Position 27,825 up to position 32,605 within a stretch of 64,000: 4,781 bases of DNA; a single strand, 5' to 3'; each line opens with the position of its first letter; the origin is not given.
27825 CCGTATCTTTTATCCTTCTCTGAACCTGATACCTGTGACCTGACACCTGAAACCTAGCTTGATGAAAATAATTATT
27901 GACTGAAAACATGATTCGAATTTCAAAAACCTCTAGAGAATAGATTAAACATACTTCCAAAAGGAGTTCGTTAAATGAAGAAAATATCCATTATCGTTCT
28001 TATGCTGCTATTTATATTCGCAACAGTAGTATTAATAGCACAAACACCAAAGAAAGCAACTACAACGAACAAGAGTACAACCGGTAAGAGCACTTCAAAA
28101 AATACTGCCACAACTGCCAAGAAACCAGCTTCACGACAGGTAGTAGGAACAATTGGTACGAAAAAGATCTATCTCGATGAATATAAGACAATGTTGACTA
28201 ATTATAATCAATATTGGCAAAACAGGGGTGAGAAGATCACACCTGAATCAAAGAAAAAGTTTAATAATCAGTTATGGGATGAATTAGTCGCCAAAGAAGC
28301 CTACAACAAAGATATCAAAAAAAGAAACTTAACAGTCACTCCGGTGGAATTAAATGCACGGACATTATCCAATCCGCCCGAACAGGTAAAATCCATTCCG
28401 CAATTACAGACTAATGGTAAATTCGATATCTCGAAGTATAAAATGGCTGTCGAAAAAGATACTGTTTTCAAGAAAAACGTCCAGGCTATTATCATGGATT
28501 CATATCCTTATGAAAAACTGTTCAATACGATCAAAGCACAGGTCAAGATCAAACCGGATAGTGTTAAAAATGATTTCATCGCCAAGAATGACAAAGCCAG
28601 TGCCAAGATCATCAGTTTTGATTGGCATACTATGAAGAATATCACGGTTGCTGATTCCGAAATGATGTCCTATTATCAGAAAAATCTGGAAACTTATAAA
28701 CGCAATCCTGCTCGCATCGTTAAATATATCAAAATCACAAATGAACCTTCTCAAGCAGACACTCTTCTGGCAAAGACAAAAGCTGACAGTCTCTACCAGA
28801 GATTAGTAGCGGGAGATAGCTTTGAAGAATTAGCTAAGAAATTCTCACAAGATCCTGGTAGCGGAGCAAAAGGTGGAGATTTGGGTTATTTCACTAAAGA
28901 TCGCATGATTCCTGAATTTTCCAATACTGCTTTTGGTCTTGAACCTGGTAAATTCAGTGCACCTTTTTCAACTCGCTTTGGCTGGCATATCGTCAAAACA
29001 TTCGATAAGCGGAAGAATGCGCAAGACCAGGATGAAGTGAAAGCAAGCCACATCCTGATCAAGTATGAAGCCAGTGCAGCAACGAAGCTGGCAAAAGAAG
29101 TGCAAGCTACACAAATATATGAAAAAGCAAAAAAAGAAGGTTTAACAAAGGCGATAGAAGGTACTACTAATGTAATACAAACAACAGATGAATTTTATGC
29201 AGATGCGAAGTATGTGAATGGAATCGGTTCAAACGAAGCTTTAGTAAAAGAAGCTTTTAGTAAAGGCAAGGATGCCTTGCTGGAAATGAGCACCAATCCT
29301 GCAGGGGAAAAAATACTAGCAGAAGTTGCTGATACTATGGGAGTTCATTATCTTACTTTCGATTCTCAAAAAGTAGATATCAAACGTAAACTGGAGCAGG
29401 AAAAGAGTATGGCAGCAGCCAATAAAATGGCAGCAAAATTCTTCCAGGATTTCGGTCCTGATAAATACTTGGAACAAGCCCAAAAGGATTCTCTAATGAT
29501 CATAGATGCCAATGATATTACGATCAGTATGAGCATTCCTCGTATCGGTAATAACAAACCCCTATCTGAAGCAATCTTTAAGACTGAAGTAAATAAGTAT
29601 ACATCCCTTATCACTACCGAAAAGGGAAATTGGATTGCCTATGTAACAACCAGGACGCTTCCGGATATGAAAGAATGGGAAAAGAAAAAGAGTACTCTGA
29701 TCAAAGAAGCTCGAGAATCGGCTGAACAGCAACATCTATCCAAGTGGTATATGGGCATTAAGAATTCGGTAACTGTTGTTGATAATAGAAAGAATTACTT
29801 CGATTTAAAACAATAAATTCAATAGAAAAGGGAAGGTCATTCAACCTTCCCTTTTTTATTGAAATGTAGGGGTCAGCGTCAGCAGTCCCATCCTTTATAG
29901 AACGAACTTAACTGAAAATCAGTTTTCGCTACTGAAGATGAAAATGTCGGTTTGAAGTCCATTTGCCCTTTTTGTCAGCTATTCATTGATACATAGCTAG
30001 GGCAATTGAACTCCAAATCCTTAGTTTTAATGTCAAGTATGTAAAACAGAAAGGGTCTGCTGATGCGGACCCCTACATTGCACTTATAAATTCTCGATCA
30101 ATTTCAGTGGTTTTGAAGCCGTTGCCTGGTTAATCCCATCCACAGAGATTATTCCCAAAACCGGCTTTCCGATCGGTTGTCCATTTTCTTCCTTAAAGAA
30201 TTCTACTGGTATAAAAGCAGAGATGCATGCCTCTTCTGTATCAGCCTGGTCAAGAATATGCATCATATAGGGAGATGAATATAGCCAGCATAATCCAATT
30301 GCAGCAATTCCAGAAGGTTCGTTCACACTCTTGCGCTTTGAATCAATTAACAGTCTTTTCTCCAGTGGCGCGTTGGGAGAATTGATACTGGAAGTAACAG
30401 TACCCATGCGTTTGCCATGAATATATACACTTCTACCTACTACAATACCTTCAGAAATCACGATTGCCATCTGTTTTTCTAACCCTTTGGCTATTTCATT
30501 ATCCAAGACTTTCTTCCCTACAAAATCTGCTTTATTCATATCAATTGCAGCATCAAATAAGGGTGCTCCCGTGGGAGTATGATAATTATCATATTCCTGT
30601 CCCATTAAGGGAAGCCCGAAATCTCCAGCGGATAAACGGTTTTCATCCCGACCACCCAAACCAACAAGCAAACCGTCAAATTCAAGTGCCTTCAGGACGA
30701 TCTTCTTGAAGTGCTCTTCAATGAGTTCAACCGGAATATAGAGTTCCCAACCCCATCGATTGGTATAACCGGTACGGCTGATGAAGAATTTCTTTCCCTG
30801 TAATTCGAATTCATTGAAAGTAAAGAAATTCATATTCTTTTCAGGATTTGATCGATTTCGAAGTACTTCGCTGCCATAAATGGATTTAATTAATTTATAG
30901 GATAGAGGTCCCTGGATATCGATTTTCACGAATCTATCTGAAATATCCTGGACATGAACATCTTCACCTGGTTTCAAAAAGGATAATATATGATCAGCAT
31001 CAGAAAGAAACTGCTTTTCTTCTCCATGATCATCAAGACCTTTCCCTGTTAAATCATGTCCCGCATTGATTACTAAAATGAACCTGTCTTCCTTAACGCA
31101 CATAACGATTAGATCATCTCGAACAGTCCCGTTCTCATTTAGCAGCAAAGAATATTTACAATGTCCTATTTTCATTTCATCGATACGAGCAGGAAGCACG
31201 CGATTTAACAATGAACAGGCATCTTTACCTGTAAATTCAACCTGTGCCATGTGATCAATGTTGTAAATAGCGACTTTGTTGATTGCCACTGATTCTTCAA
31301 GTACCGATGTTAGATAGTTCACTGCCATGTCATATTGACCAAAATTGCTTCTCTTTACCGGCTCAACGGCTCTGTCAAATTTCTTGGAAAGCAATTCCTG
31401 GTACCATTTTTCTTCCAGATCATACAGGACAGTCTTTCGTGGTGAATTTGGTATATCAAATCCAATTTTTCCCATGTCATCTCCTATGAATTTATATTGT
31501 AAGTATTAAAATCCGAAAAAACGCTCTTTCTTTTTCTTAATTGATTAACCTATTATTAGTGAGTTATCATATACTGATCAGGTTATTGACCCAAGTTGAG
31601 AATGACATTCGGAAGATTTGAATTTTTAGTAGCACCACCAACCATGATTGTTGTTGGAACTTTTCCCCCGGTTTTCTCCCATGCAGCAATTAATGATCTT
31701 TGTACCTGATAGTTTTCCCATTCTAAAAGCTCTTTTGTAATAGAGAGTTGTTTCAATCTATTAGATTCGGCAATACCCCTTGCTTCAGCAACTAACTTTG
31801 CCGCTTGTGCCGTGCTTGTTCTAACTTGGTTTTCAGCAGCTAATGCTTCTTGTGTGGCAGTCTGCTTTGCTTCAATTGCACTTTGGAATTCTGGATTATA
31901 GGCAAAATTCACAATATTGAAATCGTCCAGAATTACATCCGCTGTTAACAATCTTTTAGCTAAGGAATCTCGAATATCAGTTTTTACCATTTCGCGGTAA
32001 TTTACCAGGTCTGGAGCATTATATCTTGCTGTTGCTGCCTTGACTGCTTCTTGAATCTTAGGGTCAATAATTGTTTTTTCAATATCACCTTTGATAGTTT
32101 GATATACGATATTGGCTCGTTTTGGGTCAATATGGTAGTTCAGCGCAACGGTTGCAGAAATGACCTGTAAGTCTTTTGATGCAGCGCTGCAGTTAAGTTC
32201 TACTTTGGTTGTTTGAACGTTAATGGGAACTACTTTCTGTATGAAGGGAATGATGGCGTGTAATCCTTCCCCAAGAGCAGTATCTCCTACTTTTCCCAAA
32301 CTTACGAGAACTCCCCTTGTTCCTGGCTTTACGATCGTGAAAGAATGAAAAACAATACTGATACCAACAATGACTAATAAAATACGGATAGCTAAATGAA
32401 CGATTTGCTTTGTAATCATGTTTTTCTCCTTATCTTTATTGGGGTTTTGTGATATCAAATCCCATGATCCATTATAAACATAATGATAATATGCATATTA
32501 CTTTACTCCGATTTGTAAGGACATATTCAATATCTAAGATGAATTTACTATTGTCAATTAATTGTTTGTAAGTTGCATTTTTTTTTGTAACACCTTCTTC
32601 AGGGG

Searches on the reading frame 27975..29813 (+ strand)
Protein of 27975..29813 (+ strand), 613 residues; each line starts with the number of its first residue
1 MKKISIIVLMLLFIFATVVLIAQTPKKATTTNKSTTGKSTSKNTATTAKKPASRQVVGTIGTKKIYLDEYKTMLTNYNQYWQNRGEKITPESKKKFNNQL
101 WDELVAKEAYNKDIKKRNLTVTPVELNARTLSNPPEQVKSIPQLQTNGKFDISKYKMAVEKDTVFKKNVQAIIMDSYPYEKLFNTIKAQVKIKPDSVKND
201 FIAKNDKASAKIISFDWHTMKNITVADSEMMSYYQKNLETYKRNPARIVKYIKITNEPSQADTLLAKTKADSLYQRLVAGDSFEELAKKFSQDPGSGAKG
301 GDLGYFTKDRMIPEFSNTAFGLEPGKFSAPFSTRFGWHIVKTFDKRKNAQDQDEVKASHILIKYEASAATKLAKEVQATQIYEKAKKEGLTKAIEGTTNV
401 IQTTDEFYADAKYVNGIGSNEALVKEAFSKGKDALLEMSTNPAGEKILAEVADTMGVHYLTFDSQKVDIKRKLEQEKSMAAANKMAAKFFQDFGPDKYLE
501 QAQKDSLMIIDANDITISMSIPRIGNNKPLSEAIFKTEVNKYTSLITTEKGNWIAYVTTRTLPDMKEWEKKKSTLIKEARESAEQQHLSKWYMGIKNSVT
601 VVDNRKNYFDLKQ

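Call 100: search_protein_families(library=pfam, proteins=[window:27975-29813:+], max_evalue=0.001)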
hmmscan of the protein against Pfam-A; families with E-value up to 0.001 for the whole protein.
window:27975-29813:+ (613 aa): 5 families
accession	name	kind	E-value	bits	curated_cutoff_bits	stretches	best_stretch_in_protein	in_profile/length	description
PF13616.12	Rotamase_3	-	2.3e-36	125.3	22.5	1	242-346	11-116/116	PPIC-type PPIASE domain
PF00639.27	Rotamase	-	1.4e-26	93.7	21.7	1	253-342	5-95/97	PPIC-type PPIASE domain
PF13623.11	SurA_N_2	-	3.6e-15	56.5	28.5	1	51-157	38-143/145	SurA-like N-terminal domain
PF13145.12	Rotamase_2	-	4e-14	53.9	27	1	225-356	1-120/121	PPIC-type PPIASE domain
PF13624.11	SurA_N_3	-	2e-10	41.2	27.2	1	47-172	40-151/162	SurA-like N-terminal domain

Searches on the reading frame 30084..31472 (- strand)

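Call 100: search_protein_families(library=pfam, proteins=[window:30084-31472:-], max_evalue=0.001)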
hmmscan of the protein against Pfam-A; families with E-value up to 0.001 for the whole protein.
window:30084-31472:- (462 aa): 1 family
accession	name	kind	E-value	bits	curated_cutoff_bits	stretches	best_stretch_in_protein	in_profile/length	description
PF01571.26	GCV_T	-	5.1e-45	154.2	25.6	1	43-303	14-250/255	Aminomethyltransferase folate-binding domain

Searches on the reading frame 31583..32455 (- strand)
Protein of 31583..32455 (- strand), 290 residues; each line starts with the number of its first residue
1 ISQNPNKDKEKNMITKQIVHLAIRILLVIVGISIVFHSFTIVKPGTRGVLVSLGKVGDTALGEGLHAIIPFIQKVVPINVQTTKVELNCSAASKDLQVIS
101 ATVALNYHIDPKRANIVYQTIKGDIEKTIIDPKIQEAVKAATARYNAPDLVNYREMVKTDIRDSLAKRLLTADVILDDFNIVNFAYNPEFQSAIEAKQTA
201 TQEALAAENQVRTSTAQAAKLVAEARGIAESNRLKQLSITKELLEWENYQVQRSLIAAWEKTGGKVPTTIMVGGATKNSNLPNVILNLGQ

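Call 100: search_protein_families(library=pfam, proteins=[window:31583-32455:-], max_evalue=0.001)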
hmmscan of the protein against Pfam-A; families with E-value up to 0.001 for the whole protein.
window:31583-32455:- (290 aa): 1 family
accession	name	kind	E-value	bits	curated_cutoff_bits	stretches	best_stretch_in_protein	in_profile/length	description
PF01145.31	Band_7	-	1.9e-33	116.4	23.6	1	41-215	2-171/176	SPFH domain / Band 7 family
